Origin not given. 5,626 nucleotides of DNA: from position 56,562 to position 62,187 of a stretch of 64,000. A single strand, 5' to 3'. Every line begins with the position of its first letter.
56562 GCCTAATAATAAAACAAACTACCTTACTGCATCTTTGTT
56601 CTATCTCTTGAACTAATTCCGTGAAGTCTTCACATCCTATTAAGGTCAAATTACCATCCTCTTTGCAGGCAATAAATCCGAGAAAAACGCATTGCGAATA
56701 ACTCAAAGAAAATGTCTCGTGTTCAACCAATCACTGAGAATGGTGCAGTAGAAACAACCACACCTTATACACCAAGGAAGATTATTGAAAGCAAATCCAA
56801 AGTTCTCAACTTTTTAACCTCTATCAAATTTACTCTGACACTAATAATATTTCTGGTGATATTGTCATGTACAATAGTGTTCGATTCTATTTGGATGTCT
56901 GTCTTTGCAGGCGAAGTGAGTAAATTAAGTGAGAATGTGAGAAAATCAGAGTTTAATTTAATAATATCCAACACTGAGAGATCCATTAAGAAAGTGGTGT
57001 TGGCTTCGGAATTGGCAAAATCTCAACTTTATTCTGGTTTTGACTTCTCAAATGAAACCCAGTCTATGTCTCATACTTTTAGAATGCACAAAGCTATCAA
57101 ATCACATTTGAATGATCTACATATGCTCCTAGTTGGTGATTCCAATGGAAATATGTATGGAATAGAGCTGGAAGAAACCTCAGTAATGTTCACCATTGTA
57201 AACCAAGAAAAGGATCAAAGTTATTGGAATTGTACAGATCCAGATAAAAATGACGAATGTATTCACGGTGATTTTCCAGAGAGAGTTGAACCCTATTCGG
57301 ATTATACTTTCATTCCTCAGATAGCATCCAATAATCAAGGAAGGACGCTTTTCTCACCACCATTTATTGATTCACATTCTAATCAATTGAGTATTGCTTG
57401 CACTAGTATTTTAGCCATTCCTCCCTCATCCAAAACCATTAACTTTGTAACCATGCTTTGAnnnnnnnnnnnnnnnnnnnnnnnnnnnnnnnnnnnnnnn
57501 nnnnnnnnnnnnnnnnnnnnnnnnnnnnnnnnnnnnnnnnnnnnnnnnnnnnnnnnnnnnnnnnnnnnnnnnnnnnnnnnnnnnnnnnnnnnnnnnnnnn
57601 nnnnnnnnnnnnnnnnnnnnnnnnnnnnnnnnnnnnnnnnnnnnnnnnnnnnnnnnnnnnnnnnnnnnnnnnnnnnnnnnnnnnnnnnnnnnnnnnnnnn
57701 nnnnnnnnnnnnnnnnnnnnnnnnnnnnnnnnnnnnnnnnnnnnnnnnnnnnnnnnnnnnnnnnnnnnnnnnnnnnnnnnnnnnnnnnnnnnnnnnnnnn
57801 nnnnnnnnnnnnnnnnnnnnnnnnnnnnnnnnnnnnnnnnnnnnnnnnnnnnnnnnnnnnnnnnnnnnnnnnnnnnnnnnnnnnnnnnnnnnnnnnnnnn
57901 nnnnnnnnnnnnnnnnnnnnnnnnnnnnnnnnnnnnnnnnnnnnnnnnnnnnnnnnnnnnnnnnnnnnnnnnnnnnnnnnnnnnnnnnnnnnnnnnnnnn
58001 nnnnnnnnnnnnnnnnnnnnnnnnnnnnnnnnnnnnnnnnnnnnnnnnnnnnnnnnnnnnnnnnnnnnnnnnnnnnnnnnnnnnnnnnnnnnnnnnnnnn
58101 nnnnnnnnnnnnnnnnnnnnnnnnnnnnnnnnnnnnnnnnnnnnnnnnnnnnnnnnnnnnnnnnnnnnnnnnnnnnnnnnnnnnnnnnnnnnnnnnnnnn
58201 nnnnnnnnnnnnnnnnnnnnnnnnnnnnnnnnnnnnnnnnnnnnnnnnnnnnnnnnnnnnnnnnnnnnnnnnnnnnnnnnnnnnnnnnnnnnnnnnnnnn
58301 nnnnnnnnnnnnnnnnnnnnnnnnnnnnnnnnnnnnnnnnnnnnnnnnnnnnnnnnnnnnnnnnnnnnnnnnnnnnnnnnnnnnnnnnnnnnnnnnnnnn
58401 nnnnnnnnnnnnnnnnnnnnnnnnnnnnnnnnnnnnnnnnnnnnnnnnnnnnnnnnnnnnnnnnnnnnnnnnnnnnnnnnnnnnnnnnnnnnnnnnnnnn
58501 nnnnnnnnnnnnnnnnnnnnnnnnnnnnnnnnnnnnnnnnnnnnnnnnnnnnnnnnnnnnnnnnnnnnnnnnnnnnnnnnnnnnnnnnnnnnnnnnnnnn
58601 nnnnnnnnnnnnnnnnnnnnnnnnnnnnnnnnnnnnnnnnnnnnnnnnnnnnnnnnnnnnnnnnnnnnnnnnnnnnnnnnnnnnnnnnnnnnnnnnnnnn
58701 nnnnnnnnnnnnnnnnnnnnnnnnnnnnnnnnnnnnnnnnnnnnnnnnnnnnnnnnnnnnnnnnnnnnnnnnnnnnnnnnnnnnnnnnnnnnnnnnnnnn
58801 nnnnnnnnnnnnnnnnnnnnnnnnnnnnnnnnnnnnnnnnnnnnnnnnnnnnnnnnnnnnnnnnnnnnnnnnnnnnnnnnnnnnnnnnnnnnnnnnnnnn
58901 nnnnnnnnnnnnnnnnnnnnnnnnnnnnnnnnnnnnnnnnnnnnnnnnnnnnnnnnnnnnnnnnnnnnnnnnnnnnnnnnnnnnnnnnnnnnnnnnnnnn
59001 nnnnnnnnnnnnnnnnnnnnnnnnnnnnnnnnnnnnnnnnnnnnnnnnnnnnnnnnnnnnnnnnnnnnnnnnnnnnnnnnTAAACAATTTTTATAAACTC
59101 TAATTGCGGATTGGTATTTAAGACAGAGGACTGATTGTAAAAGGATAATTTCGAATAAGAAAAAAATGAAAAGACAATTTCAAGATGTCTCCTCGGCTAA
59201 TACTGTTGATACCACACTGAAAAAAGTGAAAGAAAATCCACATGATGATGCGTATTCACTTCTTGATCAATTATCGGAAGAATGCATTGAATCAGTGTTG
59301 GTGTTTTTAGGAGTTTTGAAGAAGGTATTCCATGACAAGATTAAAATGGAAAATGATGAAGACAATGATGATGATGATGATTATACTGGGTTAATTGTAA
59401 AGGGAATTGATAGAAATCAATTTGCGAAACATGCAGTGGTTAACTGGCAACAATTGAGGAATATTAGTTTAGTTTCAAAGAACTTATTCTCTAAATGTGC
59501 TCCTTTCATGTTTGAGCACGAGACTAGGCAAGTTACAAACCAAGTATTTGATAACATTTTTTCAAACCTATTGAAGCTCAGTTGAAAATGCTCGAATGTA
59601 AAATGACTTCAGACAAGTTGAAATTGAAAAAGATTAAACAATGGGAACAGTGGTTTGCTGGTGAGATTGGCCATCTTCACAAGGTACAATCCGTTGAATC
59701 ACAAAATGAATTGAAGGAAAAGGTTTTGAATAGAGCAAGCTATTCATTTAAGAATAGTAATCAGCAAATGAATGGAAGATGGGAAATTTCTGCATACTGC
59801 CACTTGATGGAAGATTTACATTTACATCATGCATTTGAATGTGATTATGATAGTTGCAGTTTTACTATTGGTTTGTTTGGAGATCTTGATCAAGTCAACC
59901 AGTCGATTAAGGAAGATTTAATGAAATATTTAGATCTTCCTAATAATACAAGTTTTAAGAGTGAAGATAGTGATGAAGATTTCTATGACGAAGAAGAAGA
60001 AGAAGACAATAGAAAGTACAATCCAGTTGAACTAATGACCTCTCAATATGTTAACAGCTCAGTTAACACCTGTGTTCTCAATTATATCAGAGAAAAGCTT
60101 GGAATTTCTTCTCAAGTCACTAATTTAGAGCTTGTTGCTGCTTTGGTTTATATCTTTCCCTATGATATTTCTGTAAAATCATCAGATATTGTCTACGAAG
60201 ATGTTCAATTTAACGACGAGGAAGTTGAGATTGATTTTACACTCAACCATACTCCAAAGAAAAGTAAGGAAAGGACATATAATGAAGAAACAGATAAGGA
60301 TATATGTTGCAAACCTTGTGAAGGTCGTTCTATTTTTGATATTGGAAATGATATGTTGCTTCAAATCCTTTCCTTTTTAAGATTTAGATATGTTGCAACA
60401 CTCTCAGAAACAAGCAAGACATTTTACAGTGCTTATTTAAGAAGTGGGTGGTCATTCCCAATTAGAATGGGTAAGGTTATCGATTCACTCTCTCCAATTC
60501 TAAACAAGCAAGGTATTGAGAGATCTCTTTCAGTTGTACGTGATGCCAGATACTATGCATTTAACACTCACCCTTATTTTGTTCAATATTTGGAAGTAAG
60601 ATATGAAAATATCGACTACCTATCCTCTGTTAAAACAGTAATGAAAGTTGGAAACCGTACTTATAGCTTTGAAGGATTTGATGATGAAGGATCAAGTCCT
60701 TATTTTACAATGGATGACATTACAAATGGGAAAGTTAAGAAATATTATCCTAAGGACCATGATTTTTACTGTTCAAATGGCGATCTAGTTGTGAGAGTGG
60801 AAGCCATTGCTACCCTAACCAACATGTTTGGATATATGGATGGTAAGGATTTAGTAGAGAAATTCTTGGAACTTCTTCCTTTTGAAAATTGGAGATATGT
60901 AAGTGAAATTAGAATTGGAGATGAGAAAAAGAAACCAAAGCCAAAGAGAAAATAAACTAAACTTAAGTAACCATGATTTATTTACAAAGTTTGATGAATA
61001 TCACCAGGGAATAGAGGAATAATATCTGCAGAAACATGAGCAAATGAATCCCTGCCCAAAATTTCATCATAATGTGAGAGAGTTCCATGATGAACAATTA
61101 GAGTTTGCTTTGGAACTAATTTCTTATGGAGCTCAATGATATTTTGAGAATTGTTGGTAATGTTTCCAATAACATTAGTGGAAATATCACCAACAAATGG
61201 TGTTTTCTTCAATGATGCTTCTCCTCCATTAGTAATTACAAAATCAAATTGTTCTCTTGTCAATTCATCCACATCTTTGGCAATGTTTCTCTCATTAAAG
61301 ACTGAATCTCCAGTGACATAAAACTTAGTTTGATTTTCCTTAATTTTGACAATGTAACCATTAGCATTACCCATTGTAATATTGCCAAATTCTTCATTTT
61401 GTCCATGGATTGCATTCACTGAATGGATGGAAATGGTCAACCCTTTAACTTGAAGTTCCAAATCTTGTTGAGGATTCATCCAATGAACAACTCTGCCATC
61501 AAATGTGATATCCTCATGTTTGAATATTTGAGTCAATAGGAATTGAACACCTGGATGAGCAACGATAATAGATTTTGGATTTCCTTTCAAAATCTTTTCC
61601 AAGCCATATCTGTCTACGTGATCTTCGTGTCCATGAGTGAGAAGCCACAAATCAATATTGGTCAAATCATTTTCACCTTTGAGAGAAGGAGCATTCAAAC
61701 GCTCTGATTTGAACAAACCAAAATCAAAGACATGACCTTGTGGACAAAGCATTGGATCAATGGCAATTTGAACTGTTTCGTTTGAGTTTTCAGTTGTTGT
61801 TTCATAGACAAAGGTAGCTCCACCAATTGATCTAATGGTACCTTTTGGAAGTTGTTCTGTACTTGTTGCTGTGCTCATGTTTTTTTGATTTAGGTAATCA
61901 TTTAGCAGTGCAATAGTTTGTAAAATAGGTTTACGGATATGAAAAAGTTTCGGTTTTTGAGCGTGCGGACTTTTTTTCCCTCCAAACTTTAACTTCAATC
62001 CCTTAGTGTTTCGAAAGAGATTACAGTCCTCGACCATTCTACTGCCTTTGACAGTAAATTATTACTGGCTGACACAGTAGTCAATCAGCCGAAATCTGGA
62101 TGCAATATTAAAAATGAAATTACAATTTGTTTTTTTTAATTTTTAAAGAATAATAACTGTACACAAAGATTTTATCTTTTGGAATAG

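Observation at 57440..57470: Cyclase copy 2 is split by a 5-nt insertion or duplication (ctttg) that creates an in-frame TGA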

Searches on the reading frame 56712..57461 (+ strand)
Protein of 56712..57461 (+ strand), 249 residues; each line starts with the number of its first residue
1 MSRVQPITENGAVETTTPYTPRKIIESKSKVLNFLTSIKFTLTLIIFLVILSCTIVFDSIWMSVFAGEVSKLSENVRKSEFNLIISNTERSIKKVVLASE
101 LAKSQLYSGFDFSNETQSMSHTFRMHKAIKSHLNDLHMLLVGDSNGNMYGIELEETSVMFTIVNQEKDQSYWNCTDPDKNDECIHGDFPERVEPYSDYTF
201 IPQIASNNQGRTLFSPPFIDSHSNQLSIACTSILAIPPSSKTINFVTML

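Call 7: search_protein_families(library=pfam, proteins=[window:56712-57458:+], max_evalue=0.01)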
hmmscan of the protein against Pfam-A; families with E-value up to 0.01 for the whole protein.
window:56712-57458:+ (249 aa): 0 families

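Call 9: search_protein_families(library=pfam, proteins=[window:56712-57458:+], max_evalue=10)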
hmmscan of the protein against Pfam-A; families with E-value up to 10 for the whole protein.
window:56712-57458:+ (249 aa): 0 families

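Call 12: find_encoding_contigs(protein=window:56712-57461:+, flank=5000, max_places=10)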
Protein window:56712-57461:+ (249 aa): no gene with exactly this product is on record in the collection.

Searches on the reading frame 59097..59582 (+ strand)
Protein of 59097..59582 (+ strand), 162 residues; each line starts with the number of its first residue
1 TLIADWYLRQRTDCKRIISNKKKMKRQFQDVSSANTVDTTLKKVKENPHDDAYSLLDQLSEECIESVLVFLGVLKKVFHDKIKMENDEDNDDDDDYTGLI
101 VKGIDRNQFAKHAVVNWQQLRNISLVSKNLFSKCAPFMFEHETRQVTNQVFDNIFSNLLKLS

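Call 22: search_protein_families(library=pfam, proteins=[window:59097-59582:+], max_evalue=0.01)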
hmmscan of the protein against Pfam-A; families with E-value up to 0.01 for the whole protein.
window:59097-59582:+ (162 aa): 0 families

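Call 51: list_cluster_members(proteins=[window:57749-59080:+, window:57809-59080:+, window:57869-59080:+, window:57953-59080:+, window:58028-59080:+, window:59166-59582:+, window:59588-60952:+])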
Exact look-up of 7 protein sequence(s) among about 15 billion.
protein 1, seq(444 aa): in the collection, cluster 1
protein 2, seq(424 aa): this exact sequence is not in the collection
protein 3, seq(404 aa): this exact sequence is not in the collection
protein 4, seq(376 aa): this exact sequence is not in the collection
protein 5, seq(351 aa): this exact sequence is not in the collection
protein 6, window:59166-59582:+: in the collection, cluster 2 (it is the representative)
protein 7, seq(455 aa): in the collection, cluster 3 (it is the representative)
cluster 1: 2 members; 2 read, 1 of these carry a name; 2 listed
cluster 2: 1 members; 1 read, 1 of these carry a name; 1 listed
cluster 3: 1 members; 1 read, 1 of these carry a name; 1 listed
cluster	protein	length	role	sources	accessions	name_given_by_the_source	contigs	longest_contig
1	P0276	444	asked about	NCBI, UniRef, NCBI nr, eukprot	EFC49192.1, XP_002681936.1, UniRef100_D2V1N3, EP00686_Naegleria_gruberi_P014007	predicted protein [Naegleria gruberi] | Predicted protein n=1 Tax=Naegleria gruberi TaxID=5762 RepID=D2V1N3_NAEGR | uncharacterized protein NAEGRDRAFT_62637 [Naegleria gruberi]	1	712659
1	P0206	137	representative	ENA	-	-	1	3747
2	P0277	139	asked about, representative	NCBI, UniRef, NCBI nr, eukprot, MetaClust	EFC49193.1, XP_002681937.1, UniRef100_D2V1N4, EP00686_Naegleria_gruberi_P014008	predicted protein [Naegleria gruberi] | Predicted protein n=1 Tax=Naegleria gruberi TaxID=5762 RepID=D2V1N4_NAEGR | uncharacterized protein NAEGRDRAFT_62638 [Naegleria gruberi]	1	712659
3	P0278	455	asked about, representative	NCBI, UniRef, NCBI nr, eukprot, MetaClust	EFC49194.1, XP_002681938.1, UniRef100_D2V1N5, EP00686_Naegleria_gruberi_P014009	hypothetical protein NAEGRDRAFT_45926 [Naegleria gruberi] | F-box domain-containing protein n=1 Tax=Naegleria gruberi TaxID=5762 RepID=D2V1N5_NAEGR | uncharacterized protein NAEGRDRAFT_45926 [Naegleria gruberi]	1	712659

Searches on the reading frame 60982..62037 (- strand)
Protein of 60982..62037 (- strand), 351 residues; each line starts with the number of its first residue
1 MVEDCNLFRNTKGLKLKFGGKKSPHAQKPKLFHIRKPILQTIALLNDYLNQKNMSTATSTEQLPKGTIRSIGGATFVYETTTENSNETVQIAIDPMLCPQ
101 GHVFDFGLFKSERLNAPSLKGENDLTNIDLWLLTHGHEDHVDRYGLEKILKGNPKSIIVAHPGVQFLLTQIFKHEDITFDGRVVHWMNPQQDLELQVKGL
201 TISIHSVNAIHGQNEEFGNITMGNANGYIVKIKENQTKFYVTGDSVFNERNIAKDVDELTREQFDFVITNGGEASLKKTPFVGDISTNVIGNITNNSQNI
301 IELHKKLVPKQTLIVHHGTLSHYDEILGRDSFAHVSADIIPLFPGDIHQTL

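Call 7: search_protein_families(library=pfam, proteins=[window:60985-62037:-], max_evalue=0.01)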
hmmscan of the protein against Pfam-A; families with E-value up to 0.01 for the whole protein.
window:60985-62037:- (351 aa): 1 family
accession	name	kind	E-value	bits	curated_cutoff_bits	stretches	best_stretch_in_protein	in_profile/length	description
PF12706.13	Lactamase_B_2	-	3.2e-14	53.4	27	1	110-317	13-200/200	Beta-lactamase superfamily domain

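Call 41: find_encoding_contigs(protein=window:60982-62037:-, flank=10000, max_places=10)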
Protein window:60982-62037:- (351 aa): no gene with exactly this product is on record in the collection.

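Call 49: list_cluster_members(proteins=[P0192, window:57458-59080:+, window:25171-27612:-, window:60985-62037:-, window:51651-54677:+, P0001])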
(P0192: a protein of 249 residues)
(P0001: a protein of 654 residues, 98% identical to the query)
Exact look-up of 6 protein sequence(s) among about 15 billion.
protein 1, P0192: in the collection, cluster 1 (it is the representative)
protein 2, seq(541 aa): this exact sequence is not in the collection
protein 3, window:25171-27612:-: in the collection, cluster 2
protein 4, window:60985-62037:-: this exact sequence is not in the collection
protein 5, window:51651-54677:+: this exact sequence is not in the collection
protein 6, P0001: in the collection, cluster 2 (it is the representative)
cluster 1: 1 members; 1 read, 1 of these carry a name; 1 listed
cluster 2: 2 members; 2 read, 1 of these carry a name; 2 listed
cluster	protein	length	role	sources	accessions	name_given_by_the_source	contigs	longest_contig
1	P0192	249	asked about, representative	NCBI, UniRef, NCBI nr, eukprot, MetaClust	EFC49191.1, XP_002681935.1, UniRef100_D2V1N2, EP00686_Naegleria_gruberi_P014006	predicted protein [Naegleria gruberi] | Predicted protein n=1 Tax=Naegleria gruberi TaxID=5762 RepID=D2V1N2_NAEGR | uncharacterized protein NAEGRDRAFT_62636 [Naegleria gruberi]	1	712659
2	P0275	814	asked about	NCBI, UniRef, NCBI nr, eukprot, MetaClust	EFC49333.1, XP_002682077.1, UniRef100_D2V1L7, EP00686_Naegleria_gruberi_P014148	predicted protein [Naegleria gruberi] | Predicted protein n=1 Tax=Naegleria gruberi TaxID=5762 RepID=D2V1L7_NAEGR | uncharacterized protein NAEGRDRAFT_62622 [Naegleria gruberi]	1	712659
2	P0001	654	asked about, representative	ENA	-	-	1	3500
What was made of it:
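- The N fragment is exactly XP_002681935.1, the C fragment from ATG 57749 is exactly XP_002681936.1, and copy 1 is XP_002682077.1 (calls 49, 51). Both pieces are annotated as proteins (calls 49, 51).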
